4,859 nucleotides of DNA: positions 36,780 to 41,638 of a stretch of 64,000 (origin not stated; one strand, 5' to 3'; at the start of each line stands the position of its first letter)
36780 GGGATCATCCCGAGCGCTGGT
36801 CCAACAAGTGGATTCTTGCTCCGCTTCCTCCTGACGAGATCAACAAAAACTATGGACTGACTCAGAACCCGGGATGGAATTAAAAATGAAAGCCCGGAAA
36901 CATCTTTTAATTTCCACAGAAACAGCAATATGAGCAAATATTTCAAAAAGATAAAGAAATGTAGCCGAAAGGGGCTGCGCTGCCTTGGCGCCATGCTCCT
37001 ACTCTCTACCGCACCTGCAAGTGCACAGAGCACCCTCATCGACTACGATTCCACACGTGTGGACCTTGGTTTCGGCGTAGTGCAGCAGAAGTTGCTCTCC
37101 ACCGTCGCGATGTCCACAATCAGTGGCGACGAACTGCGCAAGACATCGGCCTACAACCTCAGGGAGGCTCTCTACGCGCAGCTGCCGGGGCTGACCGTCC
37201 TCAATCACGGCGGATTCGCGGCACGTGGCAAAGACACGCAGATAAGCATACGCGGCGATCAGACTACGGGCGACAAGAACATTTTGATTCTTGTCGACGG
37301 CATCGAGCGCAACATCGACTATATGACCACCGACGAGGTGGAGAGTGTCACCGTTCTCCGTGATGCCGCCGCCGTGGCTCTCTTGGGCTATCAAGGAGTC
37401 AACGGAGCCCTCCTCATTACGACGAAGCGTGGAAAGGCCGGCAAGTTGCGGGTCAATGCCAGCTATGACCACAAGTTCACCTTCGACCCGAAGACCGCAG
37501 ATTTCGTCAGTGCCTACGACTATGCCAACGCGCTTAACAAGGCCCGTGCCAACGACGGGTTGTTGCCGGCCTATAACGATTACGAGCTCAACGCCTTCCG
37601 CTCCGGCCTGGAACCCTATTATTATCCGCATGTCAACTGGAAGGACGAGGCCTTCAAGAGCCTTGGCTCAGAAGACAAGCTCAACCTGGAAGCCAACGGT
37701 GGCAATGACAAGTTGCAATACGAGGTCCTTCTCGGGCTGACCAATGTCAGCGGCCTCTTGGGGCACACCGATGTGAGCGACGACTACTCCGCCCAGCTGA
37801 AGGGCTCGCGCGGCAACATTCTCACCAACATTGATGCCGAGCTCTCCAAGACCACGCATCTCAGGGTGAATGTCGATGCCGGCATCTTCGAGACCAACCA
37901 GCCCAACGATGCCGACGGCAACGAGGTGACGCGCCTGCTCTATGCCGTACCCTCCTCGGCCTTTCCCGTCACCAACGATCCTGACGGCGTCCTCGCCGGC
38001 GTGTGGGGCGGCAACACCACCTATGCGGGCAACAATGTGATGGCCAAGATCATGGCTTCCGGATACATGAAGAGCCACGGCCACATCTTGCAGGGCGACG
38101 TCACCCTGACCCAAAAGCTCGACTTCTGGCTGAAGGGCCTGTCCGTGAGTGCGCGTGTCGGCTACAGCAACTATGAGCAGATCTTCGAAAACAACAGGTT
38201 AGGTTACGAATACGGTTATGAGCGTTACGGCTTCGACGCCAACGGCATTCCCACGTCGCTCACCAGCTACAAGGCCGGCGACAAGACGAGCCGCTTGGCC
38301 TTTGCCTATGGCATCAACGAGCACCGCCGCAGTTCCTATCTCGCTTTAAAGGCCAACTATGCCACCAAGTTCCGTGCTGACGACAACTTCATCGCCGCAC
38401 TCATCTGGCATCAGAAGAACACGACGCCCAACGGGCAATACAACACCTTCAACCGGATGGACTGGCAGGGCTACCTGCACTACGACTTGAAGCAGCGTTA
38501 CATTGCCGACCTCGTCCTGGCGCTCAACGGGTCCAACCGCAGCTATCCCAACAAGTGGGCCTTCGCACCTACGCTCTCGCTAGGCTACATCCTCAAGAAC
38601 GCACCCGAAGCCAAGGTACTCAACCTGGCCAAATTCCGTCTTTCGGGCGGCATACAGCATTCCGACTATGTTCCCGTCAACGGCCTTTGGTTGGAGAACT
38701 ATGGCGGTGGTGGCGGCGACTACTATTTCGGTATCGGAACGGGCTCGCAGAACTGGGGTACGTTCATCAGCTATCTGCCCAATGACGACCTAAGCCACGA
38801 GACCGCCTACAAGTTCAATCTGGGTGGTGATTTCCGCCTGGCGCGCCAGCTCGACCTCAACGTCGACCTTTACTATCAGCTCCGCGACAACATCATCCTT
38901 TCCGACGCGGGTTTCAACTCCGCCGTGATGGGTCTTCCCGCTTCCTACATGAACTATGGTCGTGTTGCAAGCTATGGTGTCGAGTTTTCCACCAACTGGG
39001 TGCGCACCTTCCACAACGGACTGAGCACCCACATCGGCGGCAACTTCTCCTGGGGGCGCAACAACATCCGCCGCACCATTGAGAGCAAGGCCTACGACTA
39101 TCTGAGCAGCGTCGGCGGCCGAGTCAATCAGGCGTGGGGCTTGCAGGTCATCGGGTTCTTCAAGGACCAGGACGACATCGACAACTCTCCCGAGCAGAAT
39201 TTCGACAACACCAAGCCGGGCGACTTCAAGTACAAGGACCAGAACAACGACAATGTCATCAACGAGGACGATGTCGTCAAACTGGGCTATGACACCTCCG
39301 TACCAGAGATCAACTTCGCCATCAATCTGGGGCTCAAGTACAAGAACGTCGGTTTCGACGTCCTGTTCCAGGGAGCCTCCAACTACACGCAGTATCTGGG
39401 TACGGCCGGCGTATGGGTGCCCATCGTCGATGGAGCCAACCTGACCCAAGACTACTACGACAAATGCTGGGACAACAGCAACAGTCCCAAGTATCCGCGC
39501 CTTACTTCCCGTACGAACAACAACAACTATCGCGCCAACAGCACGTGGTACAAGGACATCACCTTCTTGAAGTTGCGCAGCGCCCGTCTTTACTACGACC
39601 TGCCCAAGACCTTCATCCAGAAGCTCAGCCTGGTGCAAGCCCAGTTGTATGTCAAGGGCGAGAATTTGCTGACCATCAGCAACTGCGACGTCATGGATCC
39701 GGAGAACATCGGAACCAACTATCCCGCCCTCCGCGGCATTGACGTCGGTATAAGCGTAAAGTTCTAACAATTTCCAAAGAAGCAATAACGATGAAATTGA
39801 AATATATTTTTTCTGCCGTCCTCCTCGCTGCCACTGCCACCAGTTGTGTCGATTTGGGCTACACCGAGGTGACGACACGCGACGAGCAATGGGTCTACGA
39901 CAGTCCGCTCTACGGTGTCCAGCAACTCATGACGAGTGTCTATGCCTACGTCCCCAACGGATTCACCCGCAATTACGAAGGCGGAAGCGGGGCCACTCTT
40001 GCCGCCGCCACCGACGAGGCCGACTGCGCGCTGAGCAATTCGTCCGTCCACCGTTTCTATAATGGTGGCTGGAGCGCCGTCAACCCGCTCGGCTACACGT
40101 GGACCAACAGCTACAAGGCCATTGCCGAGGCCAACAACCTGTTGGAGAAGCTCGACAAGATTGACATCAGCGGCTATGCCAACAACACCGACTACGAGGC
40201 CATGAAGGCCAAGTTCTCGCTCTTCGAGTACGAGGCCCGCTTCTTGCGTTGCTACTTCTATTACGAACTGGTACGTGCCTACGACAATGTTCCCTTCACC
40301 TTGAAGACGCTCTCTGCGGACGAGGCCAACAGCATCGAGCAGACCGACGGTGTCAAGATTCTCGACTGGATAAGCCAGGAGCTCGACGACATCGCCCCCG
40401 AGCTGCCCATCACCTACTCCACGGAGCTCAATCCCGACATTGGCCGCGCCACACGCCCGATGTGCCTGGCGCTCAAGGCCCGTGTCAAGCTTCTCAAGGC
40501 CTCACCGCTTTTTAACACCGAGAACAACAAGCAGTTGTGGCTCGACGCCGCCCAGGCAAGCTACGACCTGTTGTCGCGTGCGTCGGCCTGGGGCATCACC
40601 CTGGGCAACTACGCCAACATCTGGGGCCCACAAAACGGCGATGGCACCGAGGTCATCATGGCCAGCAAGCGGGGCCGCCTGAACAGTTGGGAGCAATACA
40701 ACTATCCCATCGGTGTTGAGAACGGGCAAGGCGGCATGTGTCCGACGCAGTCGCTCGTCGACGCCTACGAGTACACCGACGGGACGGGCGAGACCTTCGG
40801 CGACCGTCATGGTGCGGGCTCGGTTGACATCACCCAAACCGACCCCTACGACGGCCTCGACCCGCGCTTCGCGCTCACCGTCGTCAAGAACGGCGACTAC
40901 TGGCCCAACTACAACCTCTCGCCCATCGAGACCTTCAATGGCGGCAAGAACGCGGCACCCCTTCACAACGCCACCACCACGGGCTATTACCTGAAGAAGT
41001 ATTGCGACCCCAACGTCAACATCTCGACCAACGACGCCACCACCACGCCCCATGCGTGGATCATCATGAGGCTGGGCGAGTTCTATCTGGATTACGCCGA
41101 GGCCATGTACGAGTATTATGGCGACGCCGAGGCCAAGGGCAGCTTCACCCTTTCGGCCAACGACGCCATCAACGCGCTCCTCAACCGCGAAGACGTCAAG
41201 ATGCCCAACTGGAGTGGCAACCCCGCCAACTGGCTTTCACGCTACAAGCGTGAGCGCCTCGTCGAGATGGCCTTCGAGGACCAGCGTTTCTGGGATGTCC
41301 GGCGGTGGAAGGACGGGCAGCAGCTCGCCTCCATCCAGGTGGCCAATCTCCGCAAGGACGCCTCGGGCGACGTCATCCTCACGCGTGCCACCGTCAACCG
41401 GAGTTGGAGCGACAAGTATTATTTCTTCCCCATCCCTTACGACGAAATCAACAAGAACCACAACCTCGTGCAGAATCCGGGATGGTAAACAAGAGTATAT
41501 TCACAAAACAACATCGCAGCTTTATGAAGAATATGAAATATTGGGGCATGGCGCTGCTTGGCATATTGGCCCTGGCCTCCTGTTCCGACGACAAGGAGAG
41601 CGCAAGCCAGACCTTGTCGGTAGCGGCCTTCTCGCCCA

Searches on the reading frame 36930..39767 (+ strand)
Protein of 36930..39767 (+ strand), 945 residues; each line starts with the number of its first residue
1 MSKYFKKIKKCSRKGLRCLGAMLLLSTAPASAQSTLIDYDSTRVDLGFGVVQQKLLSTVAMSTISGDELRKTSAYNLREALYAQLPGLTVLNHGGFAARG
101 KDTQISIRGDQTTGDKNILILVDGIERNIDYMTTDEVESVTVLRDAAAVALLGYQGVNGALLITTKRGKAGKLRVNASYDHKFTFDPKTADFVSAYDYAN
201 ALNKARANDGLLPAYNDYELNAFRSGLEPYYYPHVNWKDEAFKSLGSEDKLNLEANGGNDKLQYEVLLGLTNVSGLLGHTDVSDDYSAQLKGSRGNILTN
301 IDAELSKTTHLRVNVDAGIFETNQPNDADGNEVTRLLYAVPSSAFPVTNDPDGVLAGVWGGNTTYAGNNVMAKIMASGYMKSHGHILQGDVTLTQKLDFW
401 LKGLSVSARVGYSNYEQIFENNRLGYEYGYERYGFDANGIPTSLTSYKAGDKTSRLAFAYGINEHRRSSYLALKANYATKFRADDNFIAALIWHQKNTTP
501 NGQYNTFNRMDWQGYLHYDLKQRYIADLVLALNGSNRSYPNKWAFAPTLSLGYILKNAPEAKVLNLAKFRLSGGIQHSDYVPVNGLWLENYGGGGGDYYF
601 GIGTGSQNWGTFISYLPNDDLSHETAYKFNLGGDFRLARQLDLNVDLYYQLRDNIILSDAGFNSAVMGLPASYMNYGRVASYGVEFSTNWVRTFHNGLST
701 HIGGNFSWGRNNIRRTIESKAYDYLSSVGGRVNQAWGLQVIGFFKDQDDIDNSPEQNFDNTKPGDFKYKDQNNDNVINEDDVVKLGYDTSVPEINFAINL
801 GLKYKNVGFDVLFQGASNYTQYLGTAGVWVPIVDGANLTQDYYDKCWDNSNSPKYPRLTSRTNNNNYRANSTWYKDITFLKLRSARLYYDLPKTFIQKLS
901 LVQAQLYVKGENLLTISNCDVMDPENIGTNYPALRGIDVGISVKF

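Call 72: search_protein_families(library=pfam, proteins=[window:36930-39767:+], max_evalue=0.01)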
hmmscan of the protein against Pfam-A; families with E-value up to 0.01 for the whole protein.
window:36930-39767:+ (945 aa): 1 family
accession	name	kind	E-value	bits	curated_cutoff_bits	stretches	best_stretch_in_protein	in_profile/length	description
PF07715.20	Plug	-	1e-12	48.9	23.9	1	57-160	5-107/107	TonB-dependent Receptor Plug Domain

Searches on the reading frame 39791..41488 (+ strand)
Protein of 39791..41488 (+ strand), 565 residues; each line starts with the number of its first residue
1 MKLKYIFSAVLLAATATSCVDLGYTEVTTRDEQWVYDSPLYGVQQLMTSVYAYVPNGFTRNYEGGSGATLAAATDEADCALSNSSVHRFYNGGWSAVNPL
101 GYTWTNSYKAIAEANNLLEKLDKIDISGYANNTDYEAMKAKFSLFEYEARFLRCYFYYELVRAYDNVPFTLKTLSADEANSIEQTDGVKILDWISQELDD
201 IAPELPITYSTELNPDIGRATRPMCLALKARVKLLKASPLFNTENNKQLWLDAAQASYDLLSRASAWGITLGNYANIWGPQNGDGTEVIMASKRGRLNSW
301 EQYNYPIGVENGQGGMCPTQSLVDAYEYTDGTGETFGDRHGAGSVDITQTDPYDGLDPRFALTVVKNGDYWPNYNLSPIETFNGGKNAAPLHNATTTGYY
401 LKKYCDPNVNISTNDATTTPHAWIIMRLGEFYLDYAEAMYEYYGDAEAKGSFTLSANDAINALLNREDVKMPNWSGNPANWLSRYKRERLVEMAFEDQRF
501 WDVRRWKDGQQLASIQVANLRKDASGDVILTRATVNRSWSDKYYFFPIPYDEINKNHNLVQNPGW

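Call 72: search_protein_families(library=pfam, proteins=[window:39791-41488:+], max_evalue=0.01)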
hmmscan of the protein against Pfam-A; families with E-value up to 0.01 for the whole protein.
window:39791-41488:+ (565 aa): 2 families
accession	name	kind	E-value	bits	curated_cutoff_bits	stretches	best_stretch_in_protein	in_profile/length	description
PF07980.17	SusD_RagB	-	8.1e-43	147.6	23.1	1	287-565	2-297/297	SusD family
PF14322.12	SusD-like_3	-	3.8e-09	37.5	27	1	80-211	53-171/191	Starch-binding associating with outer membrane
